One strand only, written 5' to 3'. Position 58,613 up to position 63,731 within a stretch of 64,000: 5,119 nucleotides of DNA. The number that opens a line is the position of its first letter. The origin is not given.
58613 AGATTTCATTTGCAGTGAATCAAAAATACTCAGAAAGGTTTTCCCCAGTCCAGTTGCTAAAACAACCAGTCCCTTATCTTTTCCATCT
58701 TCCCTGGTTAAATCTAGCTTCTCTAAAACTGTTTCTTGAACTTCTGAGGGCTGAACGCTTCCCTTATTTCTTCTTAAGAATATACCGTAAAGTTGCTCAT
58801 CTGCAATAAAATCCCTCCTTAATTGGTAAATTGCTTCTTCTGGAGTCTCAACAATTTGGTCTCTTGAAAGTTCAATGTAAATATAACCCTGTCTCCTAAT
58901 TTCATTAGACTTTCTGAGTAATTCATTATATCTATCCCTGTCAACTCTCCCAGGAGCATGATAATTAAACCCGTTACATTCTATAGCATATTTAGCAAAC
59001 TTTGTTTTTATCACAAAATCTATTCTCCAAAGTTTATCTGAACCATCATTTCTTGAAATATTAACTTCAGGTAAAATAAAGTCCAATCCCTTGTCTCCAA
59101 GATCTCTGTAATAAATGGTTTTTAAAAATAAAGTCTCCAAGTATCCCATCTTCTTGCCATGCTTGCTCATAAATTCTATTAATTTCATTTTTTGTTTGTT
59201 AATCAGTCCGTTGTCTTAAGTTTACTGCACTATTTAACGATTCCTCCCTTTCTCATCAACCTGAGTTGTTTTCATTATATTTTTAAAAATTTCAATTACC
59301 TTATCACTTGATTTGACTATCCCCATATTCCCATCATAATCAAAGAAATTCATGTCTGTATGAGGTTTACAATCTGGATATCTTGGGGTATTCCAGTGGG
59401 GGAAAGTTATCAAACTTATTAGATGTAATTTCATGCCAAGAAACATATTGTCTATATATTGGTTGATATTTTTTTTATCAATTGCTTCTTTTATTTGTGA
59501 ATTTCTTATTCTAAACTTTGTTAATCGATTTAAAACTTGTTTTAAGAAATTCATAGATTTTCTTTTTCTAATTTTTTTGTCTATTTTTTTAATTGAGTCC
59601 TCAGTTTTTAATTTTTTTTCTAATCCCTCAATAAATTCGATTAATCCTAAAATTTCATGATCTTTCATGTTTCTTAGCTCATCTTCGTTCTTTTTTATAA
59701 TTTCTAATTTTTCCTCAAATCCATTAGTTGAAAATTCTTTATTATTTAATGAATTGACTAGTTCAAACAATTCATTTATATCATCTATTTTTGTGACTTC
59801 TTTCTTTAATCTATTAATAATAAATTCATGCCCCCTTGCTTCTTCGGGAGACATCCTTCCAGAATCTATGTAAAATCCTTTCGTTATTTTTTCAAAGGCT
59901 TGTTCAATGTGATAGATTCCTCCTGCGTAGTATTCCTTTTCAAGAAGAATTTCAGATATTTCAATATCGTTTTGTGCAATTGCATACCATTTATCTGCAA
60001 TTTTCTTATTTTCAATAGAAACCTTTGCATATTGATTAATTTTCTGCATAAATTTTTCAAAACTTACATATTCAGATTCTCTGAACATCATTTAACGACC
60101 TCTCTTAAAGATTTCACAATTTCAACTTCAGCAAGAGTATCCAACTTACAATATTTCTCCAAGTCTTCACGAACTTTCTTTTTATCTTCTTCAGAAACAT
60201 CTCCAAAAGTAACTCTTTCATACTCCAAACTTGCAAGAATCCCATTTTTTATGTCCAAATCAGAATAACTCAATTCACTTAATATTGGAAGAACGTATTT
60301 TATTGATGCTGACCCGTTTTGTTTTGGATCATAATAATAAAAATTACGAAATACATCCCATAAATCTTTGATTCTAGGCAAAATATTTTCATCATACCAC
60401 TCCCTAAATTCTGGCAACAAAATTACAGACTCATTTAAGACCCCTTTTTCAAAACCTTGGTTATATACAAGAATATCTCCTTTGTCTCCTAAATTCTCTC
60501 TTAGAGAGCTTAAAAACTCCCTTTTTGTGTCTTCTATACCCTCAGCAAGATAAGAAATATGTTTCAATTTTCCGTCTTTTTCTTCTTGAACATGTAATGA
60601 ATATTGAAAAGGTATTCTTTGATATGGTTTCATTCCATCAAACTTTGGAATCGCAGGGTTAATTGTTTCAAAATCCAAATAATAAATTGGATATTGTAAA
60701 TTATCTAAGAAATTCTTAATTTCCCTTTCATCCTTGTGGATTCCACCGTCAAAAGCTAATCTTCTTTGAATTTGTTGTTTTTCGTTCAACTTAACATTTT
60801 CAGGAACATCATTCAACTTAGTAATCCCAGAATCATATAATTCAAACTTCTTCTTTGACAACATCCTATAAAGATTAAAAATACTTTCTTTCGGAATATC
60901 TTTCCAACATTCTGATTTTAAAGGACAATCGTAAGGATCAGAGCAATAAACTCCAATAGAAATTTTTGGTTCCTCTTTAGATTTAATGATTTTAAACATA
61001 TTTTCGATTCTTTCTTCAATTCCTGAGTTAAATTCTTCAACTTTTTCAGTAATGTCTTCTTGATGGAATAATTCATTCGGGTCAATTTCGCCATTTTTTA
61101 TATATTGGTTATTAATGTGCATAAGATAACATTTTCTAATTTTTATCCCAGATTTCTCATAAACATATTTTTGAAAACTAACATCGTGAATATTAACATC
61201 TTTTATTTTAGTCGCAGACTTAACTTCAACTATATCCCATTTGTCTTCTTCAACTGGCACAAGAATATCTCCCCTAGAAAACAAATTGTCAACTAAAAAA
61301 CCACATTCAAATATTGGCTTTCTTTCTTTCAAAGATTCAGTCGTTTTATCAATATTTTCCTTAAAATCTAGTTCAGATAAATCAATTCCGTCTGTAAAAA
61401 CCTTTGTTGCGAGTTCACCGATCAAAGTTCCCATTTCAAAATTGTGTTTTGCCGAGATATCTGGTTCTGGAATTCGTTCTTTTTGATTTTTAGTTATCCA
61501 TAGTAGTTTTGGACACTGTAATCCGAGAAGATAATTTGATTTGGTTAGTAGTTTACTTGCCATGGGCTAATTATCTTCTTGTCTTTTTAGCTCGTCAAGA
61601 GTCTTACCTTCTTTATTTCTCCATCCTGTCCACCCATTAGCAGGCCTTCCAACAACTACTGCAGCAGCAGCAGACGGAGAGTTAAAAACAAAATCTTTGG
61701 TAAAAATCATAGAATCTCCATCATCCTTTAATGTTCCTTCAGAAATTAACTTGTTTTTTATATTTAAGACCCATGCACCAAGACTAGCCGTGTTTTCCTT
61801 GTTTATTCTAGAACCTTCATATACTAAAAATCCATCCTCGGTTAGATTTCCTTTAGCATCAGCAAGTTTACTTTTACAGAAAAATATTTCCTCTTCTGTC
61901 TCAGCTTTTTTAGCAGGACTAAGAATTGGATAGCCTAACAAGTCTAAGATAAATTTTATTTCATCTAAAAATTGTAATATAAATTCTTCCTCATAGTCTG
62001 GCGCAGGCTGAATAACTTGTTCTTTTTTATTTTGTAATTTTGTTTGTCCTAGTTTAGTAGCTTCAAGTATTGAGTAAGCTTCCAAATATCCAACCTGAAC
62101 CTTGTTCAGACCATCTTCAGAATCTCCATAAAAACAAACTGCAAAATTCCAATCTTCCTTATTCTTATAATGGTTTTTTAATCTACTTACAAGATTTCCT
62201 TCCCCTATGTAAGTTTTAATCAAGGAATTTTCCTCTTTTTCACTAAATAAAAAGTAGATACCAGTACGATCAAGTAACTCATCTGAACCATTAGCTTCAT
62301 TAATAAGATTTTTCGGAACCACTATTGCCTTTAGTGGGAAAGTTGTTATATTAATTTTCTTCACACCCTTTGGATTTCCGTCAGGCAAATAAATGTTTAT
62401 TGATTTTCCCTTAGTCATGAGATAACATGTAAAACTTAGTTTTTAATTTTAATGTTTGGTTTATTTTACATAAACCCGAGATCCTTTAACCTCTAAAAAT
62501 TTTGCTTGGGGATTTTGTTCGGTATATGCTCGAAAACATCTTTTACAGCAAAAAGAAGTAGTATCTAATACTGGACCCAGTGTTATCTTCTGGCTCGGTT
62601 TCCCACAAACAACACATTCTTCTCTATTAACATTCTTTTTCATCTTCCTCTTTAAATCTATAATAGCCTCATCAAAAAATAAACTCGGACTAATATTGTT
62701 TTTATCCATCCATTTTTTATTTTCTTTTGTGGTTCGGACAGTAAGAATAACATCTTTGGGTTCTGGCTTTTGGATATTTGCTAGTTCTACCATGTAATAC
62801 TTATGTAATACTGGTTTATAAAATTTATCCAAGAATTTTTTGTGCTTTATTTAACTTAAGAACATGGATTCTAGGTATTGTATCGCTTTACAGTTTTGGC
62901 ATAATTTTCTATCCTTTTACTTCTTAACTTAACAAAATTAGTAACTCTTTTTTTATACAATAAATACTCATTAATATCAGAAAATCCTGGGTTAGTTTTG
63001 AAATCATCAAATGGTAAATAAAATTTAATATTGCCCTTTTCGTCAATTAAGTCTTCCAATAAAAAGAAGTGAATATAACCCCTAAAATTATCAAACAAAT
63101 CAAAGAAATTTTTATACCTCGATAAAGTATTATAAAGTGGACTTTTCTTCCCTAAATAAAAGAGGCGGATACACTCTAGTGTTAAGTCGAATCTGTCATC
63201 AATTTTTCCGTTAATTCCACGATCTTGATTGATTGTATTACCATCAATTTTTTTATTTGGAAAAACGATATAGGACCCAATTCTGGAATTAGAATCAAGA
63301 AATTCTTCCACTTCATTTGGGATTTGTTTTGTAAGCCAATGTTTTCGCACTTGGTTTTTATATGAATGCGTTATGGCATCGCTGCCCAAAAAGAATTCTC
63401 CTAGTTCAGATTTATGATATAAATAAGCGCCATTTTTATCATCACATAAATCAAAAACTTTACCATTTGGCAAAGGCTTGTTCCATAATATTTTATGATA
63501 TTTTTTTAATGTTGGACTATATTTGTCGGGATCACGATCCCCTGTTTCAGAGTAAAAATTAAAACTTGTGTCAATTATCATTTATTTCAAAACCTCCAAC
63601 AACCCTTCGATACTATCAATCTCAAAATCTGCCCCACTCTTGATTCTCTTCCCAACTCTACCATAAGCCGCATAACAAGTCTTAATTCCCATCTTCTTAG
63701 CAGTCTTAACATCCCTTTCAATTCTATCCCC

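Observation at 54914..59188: Hybrid R-M system: m5C MTase and amino-MTase facing a nuclease-helicase-recognition-domain fusion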

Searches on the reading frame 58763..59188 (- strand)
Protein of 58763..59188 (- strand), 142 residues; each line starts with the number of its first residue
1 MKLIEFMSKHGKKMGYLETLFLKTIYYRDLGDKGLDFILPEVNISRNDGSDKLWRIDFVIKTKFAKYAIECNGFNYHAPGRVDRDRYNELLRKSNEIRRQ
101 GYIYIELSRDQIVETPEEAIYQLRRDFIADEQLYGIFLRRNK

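Call 46: search_solved_structures(query=A3, max_evalue=10, show_alignments=2)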
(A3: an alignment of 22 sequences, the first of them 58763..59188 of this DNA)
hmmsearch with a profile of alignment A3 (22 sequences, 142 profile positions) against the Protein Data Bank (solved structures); distinct sequences matched with E-value up to 10: 0.

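Call 53: predict_structure(alignment_id=A3)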
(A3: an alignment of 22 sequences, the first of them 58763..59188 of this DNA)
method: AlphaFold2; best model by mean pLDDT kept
length: 142 residues; sequences in the alignment: 22
mean_pLDDT: 89.2   pTM: 0.83
mean pLDDT of the five models: 89.2, 88.5, 88.4, 88.2, 88.1
residues with pLDDT >= 90: 105; 70-90: 24; 50-70: 9; < 50: 4
segments of 3 or more residues with pLDDT < 50: none
pLDDT, mean of each block of 10 residues (from residue 1): 95 93 96 96 90 94 97 58 77 94 94 95 94 84 50
secondary structure, 60 per line:
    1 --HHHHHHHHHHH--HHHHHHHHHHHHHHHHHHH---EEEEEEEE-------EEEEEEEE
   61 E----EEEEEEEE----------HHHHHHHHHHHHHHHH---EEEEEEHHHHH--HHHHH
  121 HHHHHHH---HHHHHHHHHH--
elements in order: H3-13 H16-34 E38-45 E53-61 E66-73 H84-99 E103-108 H109-113 H116-127 H131-140

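Call 56: fold_search(model_id=the predicted structure, library=pdb)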
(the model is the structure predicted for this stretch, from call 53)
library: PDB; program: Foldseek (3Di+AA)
matches with E <= 10: 385; with E <= 0.001: 0
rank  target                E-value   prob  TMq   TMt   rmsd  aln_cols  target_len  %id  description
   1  9dou_A                2.6e-03  0.96  0.41  0.08  13.2       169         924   13  Taeniopygia guttata R2 retrotransposon (R2Tg) initiating target-primed reverse transcription (released 2025-05-21)
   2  6p4o_F                1.1e-02  0.97  0.45  0.16   5.8       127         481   14  Complex of XPB helicase with Bax1 endonuclease from Sulfurisphaera tokodaii at 3.15 Angstroms resolution (released 2020-06-03)
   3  6p4o_B                1.4e-02  0.95  0.45  0.16   4.0       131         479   16  Complex of XPB helicase with Bax1 endonuclease from Sulfurisphaera tokodaii at 3.15 Angstroms resolution (released 2020-06-03)
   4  6p4o_D                2.2e-02  0.96  0.39  0.14   3.7        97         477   20  Complex of XPB helicase with Bax1 endonuclease from Sulfurisphaera tokodaii at 3.15 Angstroms resolution (released 2020-06-03)
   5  1y88                  2.4e-02  0.93  0.37  0.30   7.5       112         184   15  Crystal Structure of Protein of Unknown Function AF1548 (released 2004-12-21)
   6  9nl3_A                2.4e-02  0.90  0.45  0.08   9.4       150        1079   15  Structure of R2 retrotransposon protein from Taeniopygia guttata initiating target-primed reverse transcription (released 2025-06-18)
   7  9nl2_A                2.4e-02  0.84  0.42  0.08   9.7       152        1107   13  Structure of R2 retrotransposon protein from Platysternon megacephalum initiating target-primed reverse transcription (released 2025-06-18)
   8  1t0f_B                3.5e-02  0.91  0.35  0.20   8.0        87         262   17  Crystal Structure of the TnsA/TnsC(504-555) complex (released 2004-11-09)
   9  6p4f_B                3.5e-02  0.63  0.38  0.17   6.5       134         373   14  Crystal structure of the XPB-Bax1-forked DNA ternary complex (released 2020-06-17)
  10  1t0f_A                4.3e-02  0.89  0.35  0.20   8.2        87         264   17  Crystal Structure of the TnsA/TnsC(504-555) complex (released 2004-11-09)
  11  6p4w_B                4.6e-02  0.92  0.38  0.16   4.6        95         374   15  XPB helicase in a complex with truncated Bax1 from Sulfurisphaera tokodaii at 2.96 Angstrom resolution (released 2020-06-03)
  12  6p4w_D                4.6e-02  0.90  0.44  0.19   5.0       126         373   16  XPB helicase in a complex with truncated Bax1 from Sulfurisphaera tokodaii at 2.96 Angstrom resolution (released 2020-06-03)
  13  8gh6_A                6.0e-02  0.57  0.38  0.09   7.8       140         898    8  Bombyx mori R2 retrotransposon initiating target-primed reverse transcription (released 2023-04-05)
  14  6p66_B                7.2e-02  0.63  0.34  0.13   5.1        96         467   20  The crystal structure of the XPB complex with Bax1 from Archaeoglobus fulgidus at 3.0 Angstrom resolution (released 2020-06-17)
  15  3r3p_B                7.7e-02  0.97  0.48  0.66   5.8       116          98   18  Homing Endonuclease I-Bth0305I Catalytic Domain (released 2011-10-05)
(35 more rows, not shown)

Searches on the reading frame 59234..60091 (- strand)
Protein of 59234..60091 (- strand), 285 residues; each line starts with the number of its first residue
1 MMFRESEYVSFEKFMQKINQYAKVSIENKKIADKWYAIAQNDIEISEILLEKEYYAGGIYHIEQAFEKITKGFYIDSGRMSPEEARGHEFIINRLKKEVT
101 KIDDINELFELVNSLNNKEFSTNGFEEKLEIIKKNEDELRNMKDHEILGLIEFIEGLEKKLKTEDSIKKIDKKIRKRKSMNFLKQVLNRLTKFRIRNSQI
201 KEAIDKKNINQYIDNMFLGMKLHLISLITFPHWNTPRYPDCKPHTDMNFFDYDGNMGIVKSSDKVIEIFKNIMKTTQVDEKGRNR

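Call 3: search_protein_families(library=pfam, proteins=[window:59234-60091:-], max_evalue=0.01)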
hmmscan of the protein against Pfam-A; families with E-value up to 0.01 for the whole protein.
window:59234-60091:- (285 aa): 1 family
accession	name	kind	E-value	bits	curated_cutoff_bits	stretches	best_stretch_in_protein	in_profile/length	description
PF05168.19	HEPN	-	1e-09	39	22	1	33-118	2-86/117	HEPN domain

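Call 4: search_protein_families(library=padloc, proteins=[window:59234-60091:-], max_evalue=0.01)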
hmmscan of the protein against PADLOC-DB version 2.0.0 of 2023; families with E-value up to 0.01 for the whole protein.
window:59234-60091:- (285 aa): 0 families

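Call 5: search_protein_families(library=ncbifam, proteins=[window:59234-60091:-], max_evalue=0.01)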
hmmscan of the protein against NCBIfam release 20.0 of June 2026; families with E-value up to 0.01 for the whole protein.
window:59234-60091:- (285 aa): 0 families

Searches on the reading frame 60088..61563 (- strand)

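Call 3: search_protein_families(library=pfam, proteins=[window:60088-61563:-], max_evalue=0.01)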
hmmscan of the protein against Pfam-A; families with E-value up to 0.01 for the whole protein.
window:60088-61563:- (491 aa): 1 family
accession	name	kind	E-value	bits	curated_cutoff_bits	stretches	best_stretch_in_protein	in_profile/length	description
PF11074.14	DUF2779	-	1.4e-37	129.2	23.3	1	294-420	1-126/126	Domain of unknown function(DUF2779)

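Call 4: search_protein_families(library=padloc, proteins=[window:60088-61563:-], max_evalue=0.01)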
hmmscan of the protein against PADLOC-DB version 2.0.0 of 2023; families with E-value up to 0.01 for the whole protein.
window:60088-61563:- (491 aa): 2 families
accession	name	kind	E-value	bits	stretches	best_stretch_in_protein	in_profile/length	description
PDLC01611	Cas4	-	0.00032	19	1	89-220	53-157/158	"CAS-I,CAS-II,CAS-III,CAS-IV,CAS-V,CAS-VI; acquisition_associated"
PDLC01250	Cas4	-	0.004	15.5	0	17-178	12-144/168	"CAS-I,CAS-II,CAS-III,CAS-IV,CAS-V,CAS-VI; acquisition_associated"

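Call 5: search_protein_families(library=ncbifam, proteins=[window:60088-61563:-], max_evalue=0.01)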
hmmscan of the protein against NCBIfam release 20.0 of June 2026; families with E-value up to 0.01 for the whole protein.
window:60088-61563:- (491 aa): 1 family
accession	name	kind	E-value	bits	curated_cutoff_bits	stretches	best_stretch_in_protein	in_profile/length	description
NF045869.1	UU173_fam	subfamily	1.1e-12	47.8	225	1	155-392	276-514/650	UU173 family protein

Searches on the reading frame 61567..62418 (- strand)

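Call 3: search_protein_families(library=pfam, proteins=[window:61567-62418:-], max_evalue=0.01)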
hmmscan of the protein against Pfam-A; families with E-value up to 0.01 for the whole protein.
window:61567-62418:- (283 aa): 2 families
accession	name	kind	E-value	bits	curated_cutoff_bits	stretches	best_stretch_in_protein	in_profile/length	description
PF14267.11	DUF4357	-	1.1e-22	80.1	38.4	1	221-274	1-54/54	Domain of unknown function (DUF4357)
PF18755.6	RAMA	-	2.4e-07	31.1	35.2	1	221-280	42-100/107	Restriction Enzyme Adenine Methylase Associated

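Call 4: search_protein_families(library=padloc, proteins=[window:61567-62418:-], max_evalue=0.01)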
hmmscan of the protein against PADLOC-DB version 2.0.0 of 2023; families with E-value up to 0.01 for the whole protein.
window:61567-62418:- (283 aa): 8 families
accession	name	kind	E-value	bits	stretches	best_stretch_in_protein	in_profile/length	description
PDLC04925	PDC-S14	-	6.9e-84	279.4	1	1-280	13-296/301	-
PDLC04923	PDC-S14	-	7.8e-71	236.7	1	1-281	21-313/320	-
PDLC04922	PDC-S14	-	4.1e-43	145.8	2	5-175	4-167/305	-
PDLC04924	PDC-S14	-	4.5e-31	106.6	1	5-269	3-272/280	-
PDLC04921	PDC-S14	-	1.6e-26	91.3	1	6-280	7-270/280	-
PDLC02190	DUF3780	-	6.2e-18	63.1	1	171-277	245-355/361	-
PDLC05040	PDC-S57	-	6.3e-11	40.6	1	189-280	144-227/229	-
PDLC04713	PDC-M57B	-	0.0065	14.1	0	46-87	24-71/211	-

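Call 5: search_protein_families(library=ncbifam, proteins=[window:61567-62418:-], max_evalue=0.01)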
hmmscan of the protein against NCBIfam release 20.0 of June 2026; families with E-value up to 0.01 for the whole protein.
window:61567-62418:- (283 aa): 0 families

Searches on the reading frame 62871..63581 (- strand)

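Call 3: search_protein_families(library=pfam, proteins=[window:62871-63581:-], max_evalue=0.01)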
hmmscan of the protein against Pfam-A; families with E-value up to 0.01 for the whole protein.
window:62871-63581:- (236 aa): 1 family
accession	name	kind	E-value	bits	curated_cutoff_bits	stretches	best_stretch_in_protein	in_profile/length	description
PF22507.2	DUF6994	-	4e-87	292.1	27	1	3-224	1-226/226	Family of unknown function (DUF6994)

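Call 4: search_protein_families(library=padloc, proteins=[window:62871-63581:-], max_evalue=0.01)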
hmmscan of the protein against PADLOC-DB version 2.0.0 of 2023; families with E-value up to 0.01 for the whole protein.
window:62871-63581:- (236 aa): 0 families
